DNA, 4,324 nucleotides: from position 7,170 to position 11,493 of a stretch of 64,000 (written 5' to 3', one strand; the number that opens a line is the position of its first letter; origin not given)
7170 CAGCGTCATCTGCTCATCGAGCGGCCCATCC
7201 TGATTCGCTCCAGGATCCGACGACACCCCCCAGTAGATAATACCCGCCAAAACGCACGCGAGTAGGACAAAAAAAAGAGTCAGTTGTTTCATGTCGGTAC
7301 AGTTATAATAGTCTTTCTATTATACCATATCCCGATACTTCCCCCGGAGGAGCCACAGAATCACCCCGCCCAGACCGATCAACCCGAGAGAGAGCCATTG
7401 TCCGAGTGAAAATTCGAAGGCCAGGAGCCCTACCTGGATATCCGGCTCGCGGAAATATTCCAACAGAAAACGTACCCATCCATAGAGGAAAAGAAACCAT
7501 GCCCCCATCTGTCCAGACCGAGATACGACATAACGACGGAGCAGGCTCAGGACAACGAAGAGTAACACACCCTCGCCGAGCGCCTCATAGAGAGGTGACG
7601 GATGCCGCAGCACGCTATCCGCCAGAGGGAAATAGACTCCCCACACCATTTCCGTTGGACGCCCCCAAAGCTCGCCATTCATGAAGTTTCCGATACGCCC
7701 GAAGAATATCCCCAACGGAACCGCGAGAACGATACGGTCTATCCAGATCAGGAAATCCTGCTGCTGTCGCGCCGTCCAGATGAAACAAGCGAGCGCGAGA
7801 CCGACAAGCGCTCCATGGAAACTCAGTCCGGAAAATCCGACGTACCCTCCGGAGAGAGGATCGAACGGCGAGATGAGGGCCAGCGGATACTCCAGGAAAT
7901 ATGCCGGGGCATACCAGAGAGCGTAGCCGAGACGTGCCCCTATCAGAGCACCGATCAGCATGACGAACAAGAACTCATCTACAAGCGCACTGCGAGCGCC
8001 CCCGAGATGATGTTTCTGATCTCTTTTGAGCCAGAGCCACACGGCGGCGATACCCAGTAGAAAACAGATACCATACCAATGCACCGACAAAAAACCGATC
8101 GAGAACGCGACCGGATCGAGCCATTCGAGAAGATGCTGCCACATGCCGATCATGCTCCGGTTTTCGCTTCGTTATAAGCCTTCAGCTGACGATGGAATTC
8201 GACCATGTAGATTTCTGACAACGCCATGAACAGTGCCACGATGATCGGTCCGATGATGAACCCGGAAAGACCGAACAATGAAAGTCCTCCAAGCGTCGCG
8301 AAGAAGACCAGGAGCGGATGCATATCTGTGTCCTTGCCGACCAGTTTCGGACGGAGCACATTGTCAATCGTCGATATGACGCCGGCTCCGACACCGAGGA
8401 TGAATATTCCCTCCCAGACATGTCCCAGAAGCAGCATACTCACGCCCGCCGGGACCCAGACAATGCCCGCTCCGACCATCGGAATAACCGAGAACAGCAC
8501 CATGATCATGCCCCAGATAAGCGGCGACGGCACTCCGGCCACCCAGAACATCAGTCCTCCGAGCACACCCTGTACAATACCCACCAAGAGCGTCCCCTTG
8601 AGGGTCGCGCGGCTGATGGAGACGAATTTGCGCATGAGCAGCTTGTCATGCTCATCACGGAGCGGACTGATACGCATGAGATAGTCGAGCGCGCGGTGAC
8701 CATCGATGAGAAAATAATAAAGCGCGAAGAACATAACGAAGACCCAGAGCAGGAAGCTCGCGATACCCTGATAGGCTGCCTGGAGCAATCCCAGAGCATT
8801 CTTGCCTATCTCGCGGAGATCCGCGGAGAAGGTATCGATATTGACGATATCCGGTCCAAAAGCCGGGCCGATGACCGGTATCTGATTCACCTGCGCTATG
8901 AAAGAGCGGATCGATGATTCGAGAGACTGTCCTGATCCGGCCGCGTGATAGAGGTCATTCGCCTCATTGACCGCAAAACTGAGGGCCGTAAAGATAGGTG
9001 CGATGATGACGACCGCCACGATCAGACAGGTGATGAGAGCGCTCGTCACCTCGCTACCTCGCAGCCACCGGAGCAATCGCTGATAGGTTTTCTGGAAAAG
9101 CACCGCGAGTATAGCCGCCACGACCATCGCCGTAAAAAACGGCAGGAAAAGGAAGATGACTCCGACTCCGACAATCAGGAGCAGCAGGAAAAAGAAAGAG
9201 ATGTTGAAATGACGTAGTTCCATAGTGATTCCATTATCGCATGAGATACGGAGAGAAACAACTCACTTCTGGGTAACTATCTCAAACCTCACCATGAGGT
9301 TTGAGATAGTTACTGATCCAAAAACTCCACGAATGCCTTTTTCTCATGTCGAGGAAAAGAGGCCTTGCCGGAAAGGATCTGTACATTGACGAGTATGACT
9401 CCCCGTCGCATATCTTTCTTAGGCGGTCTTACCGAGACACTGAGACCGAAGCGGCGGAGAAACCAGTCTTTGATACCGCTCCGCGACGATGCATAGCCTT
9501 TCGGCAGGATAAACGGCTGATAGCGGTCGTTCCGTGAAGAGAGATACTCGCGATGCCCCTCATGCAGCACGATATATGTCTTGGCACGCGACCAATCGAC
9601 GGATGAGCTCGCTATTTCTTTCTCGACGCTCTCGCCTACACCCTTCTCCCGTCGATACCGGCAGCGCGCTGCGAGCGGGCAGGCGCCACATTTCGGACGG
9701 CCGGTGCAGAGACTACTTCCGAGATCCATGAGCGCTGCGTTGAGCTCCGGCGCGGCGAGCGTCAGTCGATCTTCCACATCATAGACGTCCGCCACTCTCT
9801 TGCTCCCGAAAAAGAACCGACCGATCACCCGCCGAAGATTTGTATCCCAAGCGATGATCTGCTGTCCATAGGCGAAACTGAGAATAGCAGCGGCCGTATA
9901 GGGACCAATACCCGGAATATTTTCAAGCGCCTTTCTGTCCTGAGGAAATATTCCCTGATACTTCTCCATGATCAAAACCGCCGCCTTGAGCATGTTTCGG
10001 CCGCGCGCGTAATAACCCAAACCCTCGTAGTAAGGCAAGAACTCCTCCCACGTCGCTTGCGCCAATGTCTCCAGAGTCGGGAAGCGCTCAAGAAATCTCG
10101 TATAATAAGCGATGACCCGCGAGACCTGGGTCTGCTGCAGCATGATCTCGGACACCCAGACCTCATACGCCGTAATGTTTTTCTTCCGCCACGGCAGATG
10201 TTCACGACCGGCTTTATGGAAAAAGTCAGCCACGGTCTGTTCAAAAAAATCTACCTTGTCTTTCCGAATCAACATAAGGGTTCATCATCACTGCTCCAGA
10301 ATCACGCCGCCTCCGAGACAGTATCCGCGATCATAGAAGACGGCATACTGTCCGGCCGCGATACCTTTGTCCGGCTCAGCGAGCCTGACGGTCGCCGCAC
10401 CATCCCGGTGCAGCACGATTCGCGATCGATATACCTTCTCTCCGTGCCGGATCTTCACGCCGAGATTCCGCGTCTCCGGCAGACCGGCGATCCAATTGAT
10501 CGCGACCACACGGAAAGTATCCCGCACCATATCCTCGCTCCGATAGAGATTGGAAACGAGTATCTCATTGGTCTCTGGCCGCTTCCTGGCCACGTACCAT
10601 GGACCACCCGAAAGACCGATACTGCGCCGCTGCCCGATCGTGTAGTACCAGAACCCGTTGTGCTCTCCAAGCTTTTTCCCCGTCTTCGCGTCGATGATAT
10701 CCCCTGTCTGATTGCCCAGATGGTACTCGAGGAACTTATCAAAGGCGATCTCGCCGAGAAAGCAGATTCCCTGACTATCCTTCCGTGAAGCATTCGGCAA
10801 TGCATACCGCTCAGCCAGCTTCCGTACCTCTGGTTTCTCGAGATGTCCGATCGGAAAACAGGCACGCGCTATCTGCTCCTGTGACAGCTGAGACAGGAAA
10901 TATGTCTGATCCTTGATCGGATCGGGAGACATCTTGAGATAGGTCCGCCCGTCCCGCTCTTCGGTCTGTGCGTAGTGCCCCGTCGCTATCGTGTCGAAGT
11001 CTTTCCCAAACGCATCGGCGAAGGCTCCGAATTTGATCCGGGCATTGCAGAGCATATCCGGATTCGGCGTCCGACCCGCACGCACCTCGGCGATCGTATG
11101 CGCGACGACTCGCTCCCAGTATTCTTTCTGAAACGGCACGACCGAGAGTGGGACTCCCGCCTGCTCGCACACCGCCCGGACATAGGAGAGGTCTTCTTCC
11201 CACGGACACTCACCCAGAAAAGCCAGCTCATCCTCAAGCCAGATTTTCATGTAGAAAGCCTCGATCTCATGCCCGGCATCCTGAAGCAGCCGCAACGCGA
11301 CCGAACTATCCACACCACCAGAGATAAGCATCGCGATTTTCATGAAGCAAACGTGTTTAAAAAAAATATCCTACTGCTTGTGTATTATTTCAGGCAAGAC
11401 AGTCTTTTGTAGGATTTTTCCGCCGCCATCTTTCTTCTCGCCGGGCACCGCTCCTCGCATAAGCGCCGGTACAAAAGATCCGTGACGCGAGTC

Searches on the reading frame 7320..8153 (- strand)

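Call 56: search_protein_families(library=pfam, proteins=[window:7320-8153:-], max_evalue=0.001)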
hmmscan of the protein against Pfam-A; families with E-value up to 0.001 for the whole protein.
window:7320-8153:- (277 aa): 1 family
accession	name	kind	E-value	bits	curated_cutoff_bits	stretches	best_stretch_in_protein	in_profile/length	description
PF01790.23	LGT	-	5e-60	203.2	24.9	1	14-267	1-239/240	Prolipoprotein diacylglyceryl transferase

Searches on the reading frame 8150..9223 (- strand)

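Call 56: search_protein_families(library=pfam, proteins=[window:8150-9223:-], max_evalue=0.001)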
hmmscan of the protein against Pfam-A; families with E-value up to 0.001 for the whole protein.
window:8150-9223:- (357 aa): 1 family
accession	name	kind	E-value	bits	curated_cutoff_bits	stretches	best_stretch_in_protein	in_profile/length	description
PF01594.21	AI-2E_transport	-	1.2e-53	182.9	34.3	1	10-339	2-326/327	AI-2E family transporter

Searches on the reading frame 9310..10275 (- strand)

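Call 59: search_protein_families(library=pfam, proteins=[window:9310-10275:-], max_evalue=0.001)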
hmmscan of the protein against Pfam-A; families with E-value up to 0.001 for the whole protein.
window:9310-10275:- (321 aa): 3 families
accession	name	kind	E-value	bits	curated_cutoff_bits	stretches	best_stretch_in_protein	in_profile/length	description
PF00730.31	HhH-GPD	-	3.3e-16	60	26.2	1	41-160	1-92/108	HhH-GPD superfamily base excision DNA repair protein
PF00633.29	HHH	-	4.2e-09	36.2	24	1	105-134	1-30/30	Helix-hairpin-helix motif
PF14520.12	HHH_5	-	0.00098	20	27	0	112-133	32-53/57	Helix-hairpin-helix domain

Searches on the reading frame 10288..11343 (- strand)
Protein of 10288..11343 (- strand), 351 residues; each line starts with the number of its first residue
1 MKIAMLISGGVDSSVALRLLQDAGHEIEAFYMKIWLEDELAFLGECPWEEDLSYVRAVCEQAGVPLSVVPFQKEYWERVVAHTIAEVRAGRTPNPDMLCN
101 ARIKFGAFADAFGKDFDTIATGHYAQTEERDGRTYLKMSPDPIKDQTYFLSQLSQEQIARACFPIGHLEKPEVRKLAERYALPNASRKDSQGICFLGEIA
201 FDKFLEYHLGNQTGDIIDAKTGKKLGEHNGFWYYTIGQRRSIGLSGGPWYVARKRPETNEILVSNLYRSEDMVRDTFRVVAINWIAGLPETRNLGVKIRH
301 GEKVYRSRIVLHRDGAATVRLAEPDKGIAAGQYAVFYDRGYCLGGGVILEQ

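Call 59: search_protein_families(library=pfam, proteins=[window:10288-11343:-], max_evalue=0.001)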
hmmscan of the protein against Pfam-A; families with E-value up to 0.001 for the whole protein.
window:10288-11343:- (351 aa): 3 families
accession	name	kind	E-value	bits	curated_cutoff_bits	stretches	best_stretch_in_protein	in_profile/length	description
PF03054.22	tRNA_Me_trans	-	3e-72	243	20.6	1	1-197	1-201/202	tRNA methyl transferase HUP domain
PF20259.3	tRNA_Me_trans_M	-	9.3e-23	80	27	1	203-264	2-65/66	tRNA methyl transferase PRC-barrel domain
PF20258.4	tRNA_Me_trans_C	-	7.3e-18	65.1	20.6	1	275-348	2-77/77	Aminomethyltransferase beta-barrel domain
